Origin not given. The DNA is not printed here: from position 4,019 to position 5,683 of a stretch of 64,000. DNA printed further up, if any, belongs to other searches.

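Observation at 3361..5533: ECF sigma factor paired with an anti-sigma zinc-finger domain fused to a complete GspE/PilB secretion ATPase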

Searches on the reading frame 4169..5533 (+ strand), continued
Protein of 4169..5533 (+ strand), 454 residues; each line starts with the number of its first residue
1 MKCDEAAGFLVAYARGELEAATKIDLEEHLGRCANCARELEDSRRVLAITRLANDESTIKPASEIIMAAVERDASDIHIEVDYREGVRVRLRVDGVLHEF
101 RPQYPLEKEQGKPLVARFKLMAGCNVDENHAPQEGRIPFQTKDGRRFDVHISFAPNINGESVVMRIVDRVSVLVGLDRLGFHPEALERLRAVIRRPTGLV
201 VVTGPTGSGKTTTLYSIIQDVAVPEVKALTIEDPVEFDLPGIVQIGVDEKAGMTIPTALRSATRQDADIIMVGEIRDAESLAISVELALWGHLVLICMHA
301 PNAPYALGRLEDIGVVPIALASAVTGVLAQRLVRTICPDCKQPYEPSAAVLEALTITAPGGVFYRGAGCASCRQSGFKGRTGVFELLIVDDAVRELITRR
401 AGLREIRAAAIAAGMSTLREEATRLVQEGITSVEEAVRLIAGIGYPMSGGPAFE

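Call 26: list_cluster_members(proteins=[window:4169-5533:+, P0231, P0235, P0241, P0242, P0283, P0262, P0238, P0255, P0344])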
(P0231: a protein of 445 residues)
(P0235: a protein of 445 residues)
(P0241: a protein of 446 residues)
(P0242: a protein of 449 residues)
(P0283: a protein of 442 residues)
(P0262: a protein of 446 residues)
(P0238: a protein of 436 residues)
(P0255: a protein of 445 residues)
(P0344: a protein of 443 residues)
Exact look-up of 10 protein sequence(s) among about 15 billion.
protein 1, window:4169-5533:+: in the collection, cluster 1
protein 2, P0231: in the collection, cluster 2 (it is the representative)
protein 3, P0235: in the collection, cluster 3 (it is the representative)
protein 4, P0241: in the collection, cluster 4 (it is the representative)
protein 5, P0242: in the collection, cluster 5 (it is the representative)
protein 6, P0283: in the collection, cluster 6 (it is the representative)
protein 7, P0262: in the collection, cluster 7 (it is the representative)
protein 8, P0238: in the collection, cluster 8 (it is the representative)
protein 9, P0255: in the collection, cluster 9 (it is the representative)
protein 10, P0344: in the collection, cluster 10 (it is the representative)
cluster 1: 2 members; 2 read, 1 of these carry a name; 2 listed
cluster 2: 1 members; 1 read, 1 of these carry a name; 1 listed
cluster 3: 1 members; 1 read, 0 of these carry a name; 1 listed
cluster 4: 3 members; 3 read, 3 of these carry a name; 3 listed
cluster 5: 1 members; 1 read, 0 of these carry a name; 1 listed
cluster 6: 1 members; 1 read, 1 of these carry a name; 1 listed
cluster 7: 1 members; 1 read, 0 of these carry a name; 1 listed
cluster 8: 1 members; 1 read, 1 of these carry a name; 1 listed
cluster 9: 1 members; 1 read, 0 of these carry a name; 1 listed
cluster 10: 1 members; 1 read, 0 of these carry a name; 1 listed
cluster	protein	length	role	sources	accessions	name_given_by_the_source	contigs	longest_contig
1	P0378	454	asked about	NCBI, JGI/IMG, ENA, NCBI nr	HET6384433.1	MAG TPA: GspE/PulE family protein [Armatimonadota bacterium] | GspE/PulE family protein [Armatimonadota bacterium]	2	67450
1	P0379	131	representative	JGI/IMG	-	-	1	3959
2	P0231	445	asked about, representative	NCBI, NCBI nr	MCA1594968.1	MAG: Flp pilus assembly complex ATPase component TadA, partial [Chloroflexi bacterium] | Flp pilus assembly complex ATPase component TadA [Chloroflexota bacterium]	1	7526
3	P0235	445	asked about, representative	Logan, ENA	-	-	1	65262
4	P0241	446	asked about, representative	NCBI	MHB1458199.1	MAG: ATPase, T2SS/T4P/T4SS family [Armatimonadota bacterium]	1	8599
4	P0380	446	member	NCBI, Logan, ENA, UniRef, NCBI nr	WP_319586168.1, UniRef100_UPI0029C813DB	ATPase, T2SS/T4P/T4SS family [uncultured Desulfobulbus sp.] | ATPase, T2SS/T4P/T4SS family n=1 Tax=uncultured Desulfobulbus sp. TaxID=239745 ...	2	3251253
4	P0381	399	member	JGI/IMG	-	type IV pilus assembly protein PilB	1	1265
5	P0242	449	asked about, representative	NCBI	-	-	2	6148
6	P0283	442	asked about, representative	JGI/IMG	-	type IV pilus assembly protein PilB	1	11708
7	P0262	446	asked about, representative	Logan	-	-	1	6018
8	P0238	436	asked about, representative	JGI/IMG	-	general secretion pathway protein E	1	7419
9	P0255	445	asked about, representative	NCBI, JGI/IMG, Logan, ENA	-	-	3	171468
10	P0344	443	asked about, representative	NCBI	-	-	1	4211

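Call 35: find_homologous_proteins(query=A5, max_evalue=1e-20)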
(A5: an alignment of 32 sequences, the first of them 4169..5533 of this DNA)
Query A5 (32 sequences) (454 aa, profile of the alignment): 8000 proteins with E <= 1e-20 among 8000 candidates; the best 120 are listed.
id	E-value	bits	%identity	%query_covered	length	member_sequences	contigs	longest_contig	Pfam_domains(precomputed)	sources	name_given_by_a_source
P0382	2.5e-255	865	-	-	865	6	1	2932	PF13173.13,PF00437.27,PF13604.13,PF13555.13,PF00004.36,PF13401.13,PF01637.25,PF04851.22,PF13191.13,PF02492.26,PF00005.34,PF12775.14,PF13476.13,PF25199.2,PF20720.4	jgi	jgi:type II secretory ATPase GspE/PulE/Tfp pilus assembly ATPase PilB-like protein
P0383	4.8e-242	821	-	-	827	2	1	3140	PF13173.13,PF13086.13,PF16796.12,PF00437.27,PF13604.13,PF13555.13,PF13401.13,PF01637.25,PF03215.22,PF04851.22,PF13191.13,PF02492.26,PF01935.24,PF00005.34,PF12775.14,PF25199.2,PF20720.4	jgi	-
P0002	3.5e-184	630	50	97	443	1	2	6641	PF13490.12,PF00437.27,PF13401.13,PF25199.2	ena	-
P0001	2.7e-182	624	53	98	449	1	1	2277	PF13490.12,PF00437.27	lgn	-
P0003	9.7e-181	619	47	98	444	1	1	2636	PF13490.12,PF00437.27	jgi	jgi:type II secretory ATPase GspE/PulE/Tfp pilus assembly ATPase PilB-like protein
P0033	8.1e-167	573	45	87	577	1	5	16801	PF05157.21,PF00437.27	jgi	jgi:type IV pilus assembly protein PilB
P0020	1.9e-166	572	46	87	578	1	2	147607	PF05157.21,PF00437.27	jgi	jgi:type IV pilus assembly protein PilB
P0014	8.3e-166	570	46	87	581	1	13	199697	PF05157.21,PF00437.27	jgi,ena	jgi:type IV pilus assembly protein PilB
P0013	8.6e-166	570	46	87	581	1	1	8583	PF05157.21,PF00437.27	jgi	jgi:type IV pilus assembly protein PilB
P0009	9.4e-166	570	48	87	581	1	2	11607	PF05157.21,PF00437.27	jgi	jgi:type IV pilus assembly protein PilB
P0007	1.3e-165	569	47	87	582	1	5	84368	PF05157.21,PF00437.27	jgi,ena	jgi:type IV pilus assembly protein PilB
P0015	3.0e-165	568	46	87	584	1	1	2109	PF05157.21,PF00437.27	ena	-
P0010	7.2e-165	567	47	87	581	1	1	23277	PF05157.21,PF00437.27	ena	-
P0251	7.5e-165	567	-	-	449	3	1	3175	PF13490.12,PF00437.27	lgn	-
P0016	1.3e-164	566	47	87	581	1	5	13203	PF05157.21,PF00437.27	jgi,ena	jgi:type IV pilus assembly protein PilB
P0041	2.3e-164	565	47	87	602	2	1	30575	PF05157.21,PF00437.27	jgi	jgi:type IV pilus assembly protein PilB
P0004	8.8e-164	563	48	87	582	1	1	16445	PF05157.21,PF00437.27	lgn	-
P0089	2.3e-163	562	46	87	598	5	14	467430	PF05157.21,PF00437.27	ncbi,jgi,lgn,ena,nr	ncbi:MAG TPA: ATPase, T2SS/T4P/T4SS family [Armatimonadota bacterium]|jgi:type IV pilus assembly pro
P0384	4.6e-163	561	-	-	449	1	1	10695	PF13490.12,PF00437.27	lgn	-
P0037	1.4e-162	559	46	87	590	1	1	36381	PF05157.21,PF00437.27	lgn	-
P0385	3.7e-162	558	38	90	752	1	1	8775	PF05157.21,PF00437.27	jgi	-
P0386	3.5e-161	555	43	92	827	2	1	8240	PF14559.13,PF05157.21,PF13414.13,PF00437.27,PF00515.35,PF13176.13,PF13428.13,PF13181.13,PF07719.24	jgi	jgi:type IV pilus assembly protein PilB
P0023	7.4e-161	553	47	85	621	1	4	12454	PF05157.21,PF00437.27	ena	-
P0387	7.6e-161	553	43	92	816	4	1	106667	PF14559.13,PF05157.21,PF13431.13,PF13414.13,PF00437.27,PF00515.35,PF13424.13,PF13176.13,PF13428.13,PF13181.13,PF07719.24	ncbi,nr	ncbi:MAG: type IV-A pilus assembly ATPase PilB [Armatimonadota bacterium]|nr:type IV-A pilus assembl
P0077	9.0e-161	553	46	86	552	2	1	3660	PF05157.21,PF00437.27,PF13604.13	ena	-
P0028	1.5e-160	552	46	85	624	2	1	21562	PF05157.21,PF00437.27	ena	-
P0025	1.8e-160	552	46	85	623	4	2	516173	PF05157.21,PF00437.27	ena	-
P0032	3.1e-160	551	46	85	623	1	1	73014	PF05157.21,PF00437.27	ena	-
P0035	4.0e-160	551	46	85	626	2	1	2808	PF05157.21,PF00437.27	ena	-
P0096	5.5e-160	551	44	93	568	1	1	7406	PF05157.21,PF00437.27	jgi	-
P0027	6.2e-160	550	45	86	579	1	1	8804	PF05157.21,PF00437.27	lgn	-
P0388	1.2e-159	549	44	93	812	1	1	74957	PF13431.13,PF13414.13,PF00437.27,PF13176.13,PF13428.13,PF14559.13,PF05157.21,PF00515.35,PF13424.13,PF13432.13,PF13181.13,PF07719.24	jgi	-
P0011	1.5e-159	549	47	86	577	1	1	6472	PF05157.21,PF00437.27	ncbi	ncbi:MAG: type IV-A pilus assembly ATPase PilB [Candidatus Eremiobacterota bacterium]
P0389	1.9e-159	549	42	92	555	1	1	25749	PF05157.21,PF00437.27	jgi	jgi:type II secretion system protein E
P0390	3.2e-159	548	42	96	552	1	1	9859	PF05157.21,PF00437.27,PF13604.13,PF20720.4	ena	-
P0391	3.5e-159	548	46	85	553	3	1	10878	PF05157.21,PF00437.27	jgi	-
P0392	3.9e-159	548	42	93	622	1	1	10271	PF05157.21,PF00437.27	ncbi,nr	ncbi:MAG TPA: type IV-A pilus assembly ATPase PilB, partial [bacterium]|nr:type IV-A pilus assembly 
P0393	3.9e-159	548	45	84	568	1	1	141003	PF05157.21,PF00437.27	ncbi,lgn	ncbi:MAG: type II secretion system ATPase GspE [Bacillota bacterium]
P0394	4.7e-159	548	43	85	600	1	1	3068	PF05157.21,PF00437.27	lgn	-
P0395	5.0e-159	547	45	85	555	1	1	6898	PF05157.21,PF00437.27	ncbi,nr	ncbi:MAG: type II secretion system ATPase GspE [Candidatus Omnitrophica bacterium]|nr:type II secret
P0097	5.1e-159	547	47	86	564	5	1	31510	PF05157.21,PF00437.27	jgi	-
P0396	5.6e-159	547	42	96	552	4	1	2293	PF05157.21,PF00437.27,PF13604.13,PF20720.4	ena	-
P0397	8.3e-159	547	44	93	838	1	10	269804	PF13431.13,PF13414.13,PF00437.27,PF13176.13,PF13428.13,PF14559.13,PF05157.21,PF00515.35,PF13424.13,PF13432.13,PF13181.13,PF07719.24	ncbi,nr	ncbi:MAG: type IV-A pilus assembly ATPase PilB [Armatimonadota bacterium]|nr:type IV-A pilus assembl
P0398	1.3e-158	546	44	94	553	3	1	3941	PF05157.21,PF00437.27,PF13604.13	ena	-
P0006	1.3e-158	546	47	85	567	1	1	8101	PF05157.21,PF00437.27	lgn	-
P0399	2.0e-158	545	47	86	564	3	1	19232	PF05157.21,PF00437.27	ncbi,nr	ncbi:MAG: type II secretion system ATPase GspE [Armatimonadota bacterium]|nr:type II secretion syste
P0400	2.5e-158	545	45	84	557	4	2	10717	PF05157.21,PF00437.27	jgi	jgi:type IV pilus assembly protein PilB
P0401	2.6e-158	545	44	93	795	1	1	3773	PF05157.21,PF00437.27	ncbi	-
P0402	2.7e-158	545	42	85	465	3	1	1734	PF00437.27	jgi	jgi:general secretion pathway protein E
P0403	3.5e-158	545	44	85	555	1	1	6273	PF05157.21,PF00437.27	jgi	jgi:type IV pilus assembly protein PilB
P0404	3.6e-158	545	43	94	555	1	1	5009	PF05157.21,PF00437.27,PF13604.13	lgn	-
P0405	3.8e-158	545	42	85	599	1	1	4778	PF05157.21,PF00437.27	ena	-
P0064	4.3e-158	544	47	83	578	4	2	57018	PF05157.21,PF00437.27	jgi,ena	-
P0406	4.6e-158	544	42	85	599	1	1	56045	PF05157.21,PF00437.27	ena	-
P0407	4.8e-158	544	42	85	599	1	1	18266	PF05157.21,PF00437.27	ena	-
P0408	6.1e-158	544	43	91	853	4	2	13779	PF14559.13,PF05157.21,PF13431.13,PF13414.13,PF00437.27,PF00515.35,PF13176.13,PF13428.13,PF07719.24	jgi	jgi:type IV pilus assembly protein PilB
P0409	6.2e-158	544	43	85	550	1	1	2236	PF05157.21,PF00437.27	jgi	jgi:general secretion pathway protein E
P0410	6.4e-158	544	45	86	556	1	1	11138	PF05157.21,PF00437.27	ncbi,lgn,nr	ncbi:MAG: type II secretion system ATPase GspE [Candidatus Omnitrophota bacterium]|nr:type II secret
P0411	7.3e-158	544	42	94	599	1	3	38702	PF05157.21,PF00437.27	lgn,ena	-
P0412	9.3e-158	543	45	85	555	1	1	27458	PF05157.21,PF00437.27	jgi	-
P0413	9.7e-158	543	44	85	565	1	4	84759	PF05157.21,PF00437.27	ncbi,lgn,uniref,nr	ncbi:type II secretion system ATPase GspE [Calderihabitans maritimus]|uniref:protein-secreting ATPas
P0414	1.1e-157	543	43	94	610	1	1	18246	PF05157.21,PF00437.27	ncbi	-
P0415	1.4e-157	543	45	85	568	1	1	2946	PF05157.21,PF00437.27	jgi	jgi:type II secretion system protein E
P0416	1.8e-157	542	45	93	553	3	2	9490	PF05157.21,PF00437.27,PF13604.13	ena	-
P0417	2.0e-157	542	44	85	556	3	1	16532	PF05157.21,PF00437.27,PF13476.13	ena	-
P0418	2.1e-157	542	45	86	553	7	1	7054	PF05157.21,PF00437.27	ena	-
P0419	2.2e-157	542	42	92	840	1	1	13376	PF14559.13,PF05157.21,PF13431.13,PF13414.13,PF00437.27,PF00515.35,PF13176.13,PF13428.13,PF13181.13,PF07719.24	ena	-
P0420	2.4e-157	542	43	93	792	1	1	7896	PF05157.21,PF00437.27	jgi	jgi:type IV pilus assembly protein PilB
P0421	2.5e-157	542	45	84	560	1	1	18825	PF05157.21,PF00437.27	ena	-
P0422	2.6e-157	542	45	85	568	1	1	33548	PF05157.21,PF00437.27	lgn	-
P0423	2.8e-157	542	44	85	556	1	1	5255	PF05157.21,PF00437.27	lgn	-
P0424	2.9e-157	542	44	84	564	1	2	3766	PF05157.21,PF00437.27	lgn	-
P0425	3.1e-157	542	46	84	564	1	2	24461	PF05157.21,PF00437.27,PF25199.2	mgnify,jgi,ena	mgnify:CR=1 FL=1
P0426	3.2e-157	541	46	86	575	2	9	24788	PF05157.21,PF00437.27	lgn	-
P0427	3.9e-157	541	45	85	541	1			PF05157.21,PF00437.27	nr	nr:type II secretion system ATPase GspE [Candidatus Omnitrophota bacterium]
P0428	4.3e-157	541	43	93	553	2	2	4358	PF05157.21,PF00437.27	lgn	-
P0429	4.7e-157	541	46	83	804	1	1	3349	PF14559.13,PF05157.21,PF00437.27,PF13432.13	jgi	jgi:type IV pilus assembly protein PilB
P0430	5.2e-157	541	44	85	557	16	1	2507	PF05157.21,PF00437.27,PF13401.13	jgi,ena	-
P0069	6.0e-157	541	42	92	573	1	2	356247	PF05157.21,PF00437.27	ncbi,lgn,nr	ncbi:MAG: type II secretion system ATPase GspE [Armatimonadota bacterium]|nr:type II secretion syste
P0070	6.1e-157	541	42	92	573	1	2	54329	PF05157.21,PF00437.27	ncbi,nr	ncbi:MAG: type II secretion system ATPase GspE [Armatimonadota bacterium]|nr:type II secretion syste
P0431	6.1e-157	541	45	83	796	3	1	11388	PF05157.21,PF00437.27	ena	-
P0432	6.1e-157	541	46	86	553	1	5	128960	PF05157.21,PF00437.27,PF13604.13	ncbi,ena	-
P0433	6.6e-157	540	42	85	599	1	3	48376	PF05157.21,PF00437.27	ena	-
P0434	7.8e-157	540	43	93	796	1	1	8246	PF05157.21,PF00437.27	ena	-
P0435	8.3e-157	540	46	85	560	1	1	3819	PF05157.21,PF00437.27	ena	-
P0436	1.0e-156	540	42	93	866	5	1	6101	PF14559.13,PF05157.21,PF13431.13,PF13414.13,PF00437.27,PF00515.35,PF13176.13,PF14938.13,PF13428.13,PF13181.13,PF07719.24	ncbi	-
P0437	1.1e-156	540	44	87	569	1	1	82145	PF05157.21,PF00437.27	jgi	jgi:general secretion pathway protein E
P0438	1.1e-156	540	45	85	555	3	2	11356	PF05157.21,PF00437.27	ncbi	-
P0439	1.2e-156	540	42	93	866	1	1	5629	PF14559.13,PF05157.21,PF13431.13,PF13414.13,PF00437.27,PF00515.35,PF13176.13,PF14938.13,PF13428.13,PF13181.13,PF07719.24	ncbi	-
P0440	1.2e-156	540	42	93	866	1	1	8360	PF14559.13,PF05157.21,PF13431.13,PF13414.13,PF00437.27,PF00515.35,PF13176.13,PF14938.13,PF13428.13,PF13181.13,PF07719.24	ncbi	ncbi:MAG: type IV-A pilus assembly ATPase PilB [bacterium]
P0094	1.3e-156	539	45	85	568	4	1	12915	PF05157.21,PF00437.27,PF13401.13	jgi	jgi:type IV pilus assembly protein PilB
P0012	1.4e-156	539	47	86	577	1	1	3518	PF05157.21,PF00437.27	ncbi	-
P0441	1.6e-156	539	46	84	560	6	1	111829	PF05157.21,PF00437.27,PF13401.13,PF25199.2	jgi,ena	-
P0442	1.6e-156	539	46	84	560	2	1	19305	PF05157.21,PF00437.27,PF13401.13,PF25199.2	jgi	jgi:general secretion pathway protein E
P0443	1.7e-156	539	42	93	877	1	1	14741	PF14559.13,PF05157.21,PF13431.13,PF13414.13,PF00437.27,PF00515.35,PF13424.13,PF13176.13,PF13428.13,PF07719.24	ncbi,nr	ncbi:MAG TPA: type II secretion system ATPase GspE [bacterium]|nr:type II secretion system ATPase Gs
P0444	1.9e-156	539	45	84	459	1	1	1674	PF00437.27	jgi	-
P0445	2.5e-156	539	41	85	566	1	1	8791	PF05157.21,PF00437.27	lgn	-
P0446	2.6e-156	539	43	85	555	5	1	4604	PF05157.21,PF00437.27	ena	-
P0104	2.6e-156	538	47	87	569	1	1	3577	PF05157.21,PF00437.27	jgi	jgi:general secretion pathway protein E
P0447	2.6e-156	538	44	95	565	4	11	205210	PF05157.21,PF00437.27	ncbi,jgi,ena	-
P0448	2.8e-156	538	45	88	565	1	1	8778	PF05157.21,PF00437.27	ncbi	-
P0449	2.8e-156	538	44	86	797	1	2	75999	PF14559.13,PF05157.21,PF13414.13,PF00437.27,PF13428.13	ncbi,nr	ncbi:MAG: type II secretion system ATPase GspE [Armatimonadota bacterium]|nr:type II secretion syste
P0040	2.9e-156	538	45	94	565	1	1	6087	PF05157.21,PF00437.27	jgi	jgi:general secretion pathway protein E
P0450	3.1e-156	538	43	94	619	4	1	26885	PF05157.21,PF00437.27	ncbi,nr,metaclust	ncbi:MAG: type II secretion system protein GspE [Deltaproteobacteria bacterium RBG_16_71_12]|nr:MAG:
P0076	3.1e-156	538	46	88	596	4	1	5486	PF05157.21,PF00437.27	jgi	-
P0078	3.3e-156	538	46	85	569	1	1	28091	PF05157.21,PF00437.27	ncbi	-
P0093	3.7e-156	538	46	85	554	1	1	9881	PF05157.21,PF00437.27,PF13401.13,PF25199.2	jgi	-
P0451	4.2e-156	538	45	85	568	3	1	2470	PF05157.21,PF00437.27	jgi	jgi:general secretion pathway protein E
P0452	4.2e-156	538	44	85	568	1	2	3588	PF05157.21,PF00437.27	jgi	jgi:general secretion pathway protein E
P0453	4.3e-156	538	44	85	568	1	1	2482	PF05157.21,PF00437.27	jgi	jgi:general secretion pathway protein E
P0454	4.4e-156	538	45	86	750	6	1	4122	PF05157.21,PF13414.13,PF00437.27,PF13428.13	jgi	-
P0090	4.4e-156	538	46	85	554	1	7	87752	PF05157.21,PF00437.27,PF13401.13,PF25199.2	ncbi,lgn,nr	ncbi:MAG: type pilus assembly protein PilB [bacterium]|nr:MAG: General secretory pathway protein E [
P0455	4.4e-156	538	44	86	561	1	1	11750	PF05157.21,PF00437.27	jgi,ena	-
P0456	4.8e-156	538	44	86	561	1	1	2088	PF05157.21,PF00437.27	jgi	-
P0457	5.0e-156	538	43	94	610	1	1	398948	PF05157.21,PF00437.27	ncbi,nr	ncbi:MAG: type II secretion system ATPase GspE [Deltaproteobacteria bacterium]|nr:type II secretion 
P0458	5.0e-156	538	44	86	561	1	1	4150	PF05157.21,PF00437.27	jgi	-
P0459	5.2e-156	537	43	85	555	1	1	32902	PF05157.21,PF00437.27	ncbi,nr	ncbi:MAG: type II secretion system ATPase GspE [Candidatus Omnitrophota bacterium]|nr:type II secret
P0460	5.3e-156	537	44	86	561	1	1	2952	PF05157.21,PF00437.27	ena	-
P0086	5.8e-156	537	46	87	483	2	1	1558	PF05157.21,PF00437.27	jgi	jgi:general secretion pathway protein E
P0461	5.9e-156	537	44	86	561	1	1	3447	PF05157.21,PF00437.27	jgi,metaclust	metaclust:\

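Call 36: find_encoding_contigs(protein=P0384, flank=6000, max_places=3)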
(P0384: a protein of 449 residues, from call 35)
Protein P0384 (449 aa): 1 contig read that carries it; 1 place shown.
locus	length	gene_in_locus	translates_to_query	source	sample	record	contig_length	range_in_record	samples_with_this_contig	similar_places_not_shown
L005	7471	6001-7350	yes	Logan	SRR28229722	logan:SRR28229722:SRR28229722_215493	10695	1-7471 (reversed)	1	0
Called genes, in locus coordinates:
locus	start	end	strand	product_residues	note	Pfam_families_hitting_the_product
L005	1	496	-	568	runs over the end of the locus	PF00246:Peptidase_M14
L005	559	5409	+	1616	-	PF13195:DUF4011, PF13086:AAA_11, PF13245:AAA_19 (faint), PF13604:AAA_30, PF13086:AAA_11 (weak), PF13087:AAA_12, PF18741:MTES_1575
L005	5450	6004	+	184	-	PF04542:Sigma70_r2, PF08281:Sigma70_r4_2, PF04545:Sigma70_r4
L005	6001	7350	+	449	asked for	PF13490:zf-HC2, PF00437:T2SSE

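Call 38: find_encoding_contigs(protein=P0380, flank=8000, max_places=3)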
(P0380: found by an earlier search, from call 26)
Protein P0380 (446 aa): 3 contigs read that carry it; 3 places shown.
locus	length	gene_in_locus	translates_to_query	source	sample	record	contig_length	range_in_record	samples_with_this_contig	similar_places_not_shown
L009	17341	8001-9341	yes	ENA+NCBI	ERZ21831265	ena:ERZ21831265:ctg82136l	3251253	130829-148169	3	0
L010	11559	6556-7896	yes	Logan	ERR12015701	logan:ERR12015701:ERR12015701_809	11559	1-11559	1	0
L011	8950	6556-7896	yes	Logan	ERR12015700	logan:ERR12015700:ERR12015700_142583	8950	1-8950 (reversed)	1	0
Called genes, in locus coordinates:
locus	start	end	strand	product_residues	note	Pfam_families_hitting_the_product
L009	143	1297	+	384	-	PF04041:Glyco_hydro_130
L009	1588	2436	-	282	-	PF01116:F_bP_aldolase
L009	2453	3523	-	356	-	PF01208:URO-D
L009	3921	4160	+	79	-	-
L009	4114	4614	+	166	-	PF01850:PIN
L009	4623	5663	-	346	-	-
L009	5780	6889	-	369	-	PF02463:SMC_N (faint), PF03215:Rad17 (weak), PF00005:ABC_tran, PF17912:OB_MalK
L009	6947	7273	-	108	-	PF00085:Thioredoxin, PF00578:AhpC-TSA (faint), PF13098:Thioredoxin_2 (weak), PF13905:Thioredoxin_8 (faint)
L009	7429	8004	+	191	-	PF04542:Sigma70_r2, PF08281:Sigma70_r4_2, PF04545:Sigma70_r4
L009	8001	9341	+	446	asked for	PF13490:zf-HC2, PF00437:T2SSE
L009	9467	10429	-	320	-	-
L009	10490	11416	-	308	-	-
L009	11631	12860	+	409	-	-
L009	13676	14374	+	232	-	PF00535:Glycos_transf_2, PF13641:Glyco_tranf_2_3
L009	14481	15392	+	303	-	PF00294:PfkB, PF08543:Phos_pyr_kin (weak)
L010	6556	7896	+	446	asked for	PF13490:zf-HC2, PF00437:T2SSE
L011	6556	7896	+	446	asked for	PF13490:zf-HC2, PF00437:T2SSE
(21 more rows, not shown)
